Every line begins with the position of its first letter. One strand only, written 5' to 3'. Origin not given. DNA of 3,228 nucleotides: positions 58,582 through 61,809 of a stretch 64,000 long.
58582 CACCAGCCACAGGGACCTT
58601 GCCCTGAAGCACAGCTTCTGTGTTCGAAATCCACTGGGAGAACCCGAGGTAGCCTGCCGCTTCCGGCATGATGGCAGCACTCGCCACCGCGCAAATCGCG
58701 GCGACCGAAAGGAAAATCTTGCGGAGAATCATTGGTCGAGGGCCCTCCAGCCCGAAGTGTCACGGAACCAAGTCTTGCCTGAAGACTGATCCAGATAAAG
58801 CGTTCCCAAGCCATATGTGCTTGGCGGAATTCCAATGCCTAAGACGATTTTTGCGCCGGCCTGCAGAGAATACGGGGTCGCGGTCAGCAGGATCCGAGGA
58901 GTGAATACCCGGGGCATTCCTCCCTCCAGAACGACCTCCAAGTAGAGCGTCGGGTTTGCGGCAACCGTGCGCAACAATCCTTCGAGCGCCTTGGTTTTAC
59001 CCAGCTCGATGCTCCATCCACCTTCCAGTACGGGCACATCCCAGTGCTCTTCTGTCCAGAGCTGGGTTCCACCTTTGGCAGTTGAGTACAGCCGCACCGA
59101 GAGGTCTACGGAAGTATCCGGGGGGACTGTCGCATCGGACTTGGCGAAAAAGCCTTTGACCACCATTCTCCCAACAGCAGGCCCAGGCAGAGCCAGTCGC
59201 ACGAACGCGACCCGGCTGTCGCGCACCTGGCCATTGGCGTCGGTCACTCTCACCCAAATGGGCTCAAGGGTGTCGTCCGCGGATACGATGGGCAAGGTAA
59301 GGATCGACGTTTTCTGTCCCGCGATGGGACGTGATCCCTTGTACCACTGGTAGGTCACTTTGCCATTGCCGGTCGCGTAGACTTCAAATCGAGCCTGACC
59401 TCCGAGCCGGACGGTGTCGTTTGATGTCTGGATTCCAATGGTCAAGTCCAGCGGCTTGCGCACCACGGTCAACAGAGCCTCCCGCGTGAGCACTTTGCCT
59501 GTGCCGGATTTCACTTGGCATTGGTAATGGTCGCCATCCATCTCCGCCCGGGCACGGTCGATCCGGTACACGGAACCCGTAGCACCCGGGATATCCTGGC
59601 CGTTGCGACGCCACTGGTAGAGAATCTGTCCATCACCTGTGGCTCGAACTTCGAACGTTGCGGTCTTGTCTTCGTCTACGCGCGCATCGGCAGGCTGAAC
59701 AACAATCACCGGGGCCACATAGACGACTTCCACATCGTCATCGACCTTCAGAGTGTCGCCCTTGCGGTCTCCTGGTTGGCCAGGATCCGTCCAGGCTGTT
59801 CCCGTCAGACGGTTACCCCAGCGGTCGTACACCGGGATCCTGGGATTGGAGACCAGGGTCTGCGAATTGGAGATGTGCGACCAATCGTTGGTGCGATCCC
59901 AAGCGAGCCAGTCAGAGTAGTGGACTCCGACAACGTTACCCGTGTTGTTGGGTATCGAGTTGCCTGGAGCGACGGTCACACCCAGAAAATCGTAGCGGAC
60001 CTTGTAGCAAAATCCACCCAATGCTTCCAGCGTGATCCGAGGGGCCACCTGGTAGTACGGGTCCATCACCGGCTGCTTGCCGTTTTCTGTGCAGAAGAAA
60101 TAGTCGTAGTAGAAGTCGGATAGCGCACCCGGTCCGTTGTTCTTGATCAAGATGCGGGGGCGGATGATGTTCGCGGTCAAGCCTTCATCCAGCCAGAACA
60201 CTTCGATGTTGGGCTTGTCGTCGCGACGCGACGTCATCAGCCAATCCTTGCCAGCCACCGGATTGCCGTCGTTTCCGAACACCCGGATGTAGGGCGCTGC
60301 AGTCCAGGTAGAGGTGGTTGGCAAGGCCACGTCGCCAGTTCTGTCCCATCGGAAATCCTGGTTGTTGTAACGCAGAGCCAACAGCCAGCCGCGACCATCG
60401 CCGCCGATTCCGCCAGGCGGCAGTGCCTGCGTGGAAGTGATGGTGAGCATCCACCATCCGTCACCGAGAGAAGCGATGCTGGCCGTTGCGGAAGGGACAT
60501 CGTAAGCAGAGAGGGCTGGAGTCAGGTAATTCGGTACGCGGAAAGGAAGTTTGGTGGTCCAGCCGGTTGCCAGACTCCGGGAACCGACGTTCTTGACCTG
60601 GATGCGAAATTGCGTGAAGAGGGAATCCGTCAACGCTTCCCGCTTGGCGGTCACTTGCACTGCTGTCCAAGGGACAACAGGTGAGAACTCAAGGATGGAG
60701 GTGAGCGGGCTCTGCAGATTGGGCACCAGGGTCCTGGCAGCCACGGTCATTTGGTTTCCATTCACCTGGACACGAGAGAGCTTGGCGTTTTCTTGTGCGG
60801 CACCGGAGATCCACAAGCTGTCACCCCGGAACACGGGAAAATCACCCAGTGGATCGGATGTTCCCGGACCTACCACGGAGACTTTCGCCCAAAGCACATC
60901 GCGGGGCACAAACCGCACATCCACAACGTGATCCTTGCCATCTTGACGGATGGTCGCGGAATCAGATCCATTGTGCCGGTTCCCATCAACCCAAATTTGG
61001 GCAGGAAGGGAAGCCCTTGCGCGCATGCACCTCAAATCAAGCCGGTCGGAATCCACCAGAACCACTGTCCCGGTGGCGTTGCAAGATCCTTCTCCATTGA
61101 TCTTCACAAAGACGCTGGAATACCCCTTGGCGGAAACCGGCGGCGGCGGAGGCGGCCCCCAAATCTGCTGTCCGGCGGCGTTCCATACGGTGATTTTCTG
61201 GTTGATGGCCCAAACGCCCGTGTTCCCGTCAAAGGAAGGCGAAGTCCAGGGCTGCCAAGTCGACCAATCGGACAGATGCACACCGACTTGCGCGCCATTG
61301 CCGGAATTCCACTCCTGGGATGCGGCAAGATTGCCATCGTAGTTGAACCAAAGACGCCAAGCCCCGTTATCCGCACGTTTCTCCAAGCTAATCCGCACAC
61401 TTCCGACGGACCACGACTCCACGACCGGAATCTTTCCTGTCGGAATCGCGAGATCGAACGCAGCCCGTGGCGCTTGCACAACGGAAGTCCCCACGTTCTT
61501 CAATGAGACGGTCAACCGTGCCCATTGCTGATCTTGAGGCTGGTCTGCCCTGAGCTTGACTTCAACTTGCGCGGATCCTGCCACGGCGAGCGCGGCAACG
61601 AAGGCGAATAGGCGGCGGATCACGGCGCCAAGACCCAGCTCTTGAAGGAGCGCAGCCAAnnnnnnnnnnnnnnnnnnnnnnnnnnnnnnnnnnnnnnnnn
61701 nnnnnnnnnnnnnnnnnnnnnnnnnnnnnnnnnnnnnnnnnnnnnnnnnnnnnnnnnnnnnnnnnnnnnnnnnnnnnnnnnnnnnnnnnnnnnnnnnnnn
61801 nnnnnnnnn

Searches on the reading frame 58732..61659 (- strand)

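Call 9: search_protein_families(library=ncbifam, proteins=[window:58732-61659:-], max_evalue=0.1)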
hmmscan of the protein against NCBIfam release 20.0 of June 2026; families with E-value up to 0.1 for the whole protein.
window:58732-61659:- (976 aa): 1 family
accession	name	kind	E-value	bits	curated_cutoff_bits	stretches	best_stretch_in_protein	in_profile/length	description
TIGR04131.1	Bac_Flav_CTERM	domain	0.08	13.1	35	0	588-641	12-64/85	T9SS type B sorting domain-containing protein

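Call 85: search_protein_families(library=pfam, proteins=[window:58732-61659:-], max_evalue=0.001)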
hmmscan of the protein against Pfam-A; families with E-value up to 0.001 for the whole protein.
window:58732-61659:- (976 aa): 3 families
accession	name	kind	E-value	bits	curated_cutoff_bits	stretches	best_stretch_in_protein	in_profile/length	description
PF13927.12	Ig_3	-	3.5e-14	53.5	30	1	650-717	2-77/78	Immunoglobulin domain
PF07679.22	I-set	-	5.2e-10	39.7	23.7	1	650-724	1-83/90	Immunoglobulin I-set domain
PF13895.12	Ig_2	-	2.7e-06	28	27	0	650-730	2-77/79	Immunoglobulin domain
